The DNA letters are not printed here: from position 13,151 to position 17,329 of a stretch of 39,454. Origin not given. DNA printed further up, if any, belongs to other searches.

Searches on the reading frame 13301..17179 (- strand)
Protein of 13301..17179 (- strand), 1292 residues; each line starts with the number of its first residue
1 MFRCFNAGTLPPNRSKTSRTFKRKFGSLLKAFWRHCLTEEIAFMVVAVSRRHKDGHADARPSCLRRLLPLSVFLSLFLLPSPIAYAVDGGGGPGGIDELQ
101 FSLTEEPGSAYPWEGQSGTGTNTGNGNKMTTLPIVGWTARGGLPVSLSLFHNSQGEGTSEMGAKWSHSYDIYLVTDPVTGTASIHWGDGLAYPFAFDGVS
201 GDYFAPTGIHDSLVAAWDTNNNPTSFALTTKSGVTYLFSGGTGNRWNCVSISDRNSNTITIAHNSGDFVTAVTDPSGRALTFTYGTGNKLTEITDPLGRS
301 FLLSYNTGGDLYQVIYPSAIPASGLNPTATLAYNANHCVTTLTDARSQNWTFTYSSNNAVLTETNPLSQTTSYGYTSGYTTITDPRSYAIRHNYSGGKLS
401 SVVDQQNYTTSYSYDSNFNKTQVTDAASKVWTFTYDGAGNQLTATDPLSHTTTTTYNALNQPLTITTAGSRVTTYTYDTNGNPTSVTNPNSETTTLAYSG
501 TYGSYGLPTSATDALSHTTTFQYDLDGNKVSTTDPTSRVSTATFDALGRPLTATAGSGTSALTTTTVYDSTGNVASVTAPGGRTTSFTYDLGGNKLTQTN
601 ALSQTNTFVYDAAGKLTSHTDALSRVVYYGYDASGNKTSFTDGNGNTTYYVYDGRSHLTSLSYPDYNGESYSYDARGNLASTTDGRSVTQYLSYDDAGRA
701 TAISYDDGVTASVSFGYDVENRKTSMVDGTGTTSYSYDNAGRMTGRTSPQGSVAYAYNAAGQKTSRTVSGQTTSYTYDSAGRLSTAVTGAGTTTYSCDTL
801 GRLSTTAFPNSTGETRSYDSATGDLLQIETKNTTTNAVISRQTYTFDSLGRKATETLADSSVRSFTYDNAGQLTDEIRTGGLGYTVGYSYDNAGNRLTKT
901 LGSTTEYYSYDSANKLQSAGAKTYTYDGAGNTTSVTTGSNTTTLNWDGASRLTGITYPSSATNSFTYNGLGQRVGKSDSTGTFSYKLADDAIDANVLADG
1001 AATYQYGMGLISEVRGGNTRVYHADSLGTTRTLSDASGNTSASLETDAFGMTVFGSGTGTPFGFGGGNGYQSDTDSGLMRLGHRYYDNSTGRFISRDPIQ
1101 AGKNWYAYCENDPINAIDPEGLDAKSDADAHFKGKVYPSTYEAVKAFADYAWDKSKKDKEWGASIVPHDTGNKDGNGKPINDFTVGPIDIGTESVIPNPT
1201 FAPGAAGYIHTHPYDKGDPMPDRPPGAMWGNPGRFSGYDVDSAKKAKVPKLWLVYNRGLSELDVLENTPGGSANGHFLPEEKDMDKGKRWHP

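Call 18: search_protein_families(library=pfam, proteins=[window:13301-17179:-], max_evalue=0.01)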
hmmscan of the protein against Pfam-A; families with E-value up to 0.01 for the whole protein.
window:13301-17179:- (1292 aa): 2 families
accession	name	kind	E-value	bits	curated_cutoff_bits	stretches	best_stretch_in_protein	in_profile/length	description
PF05593.20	RHS_repeat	-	7.3e-76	249.8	22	15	456-492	1-37/38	RHS Repeat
PF20148.4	DUF6531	-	1.2e-07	32.4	24.1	1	123-194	6-74/74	Domain of unknown function (DUF6531)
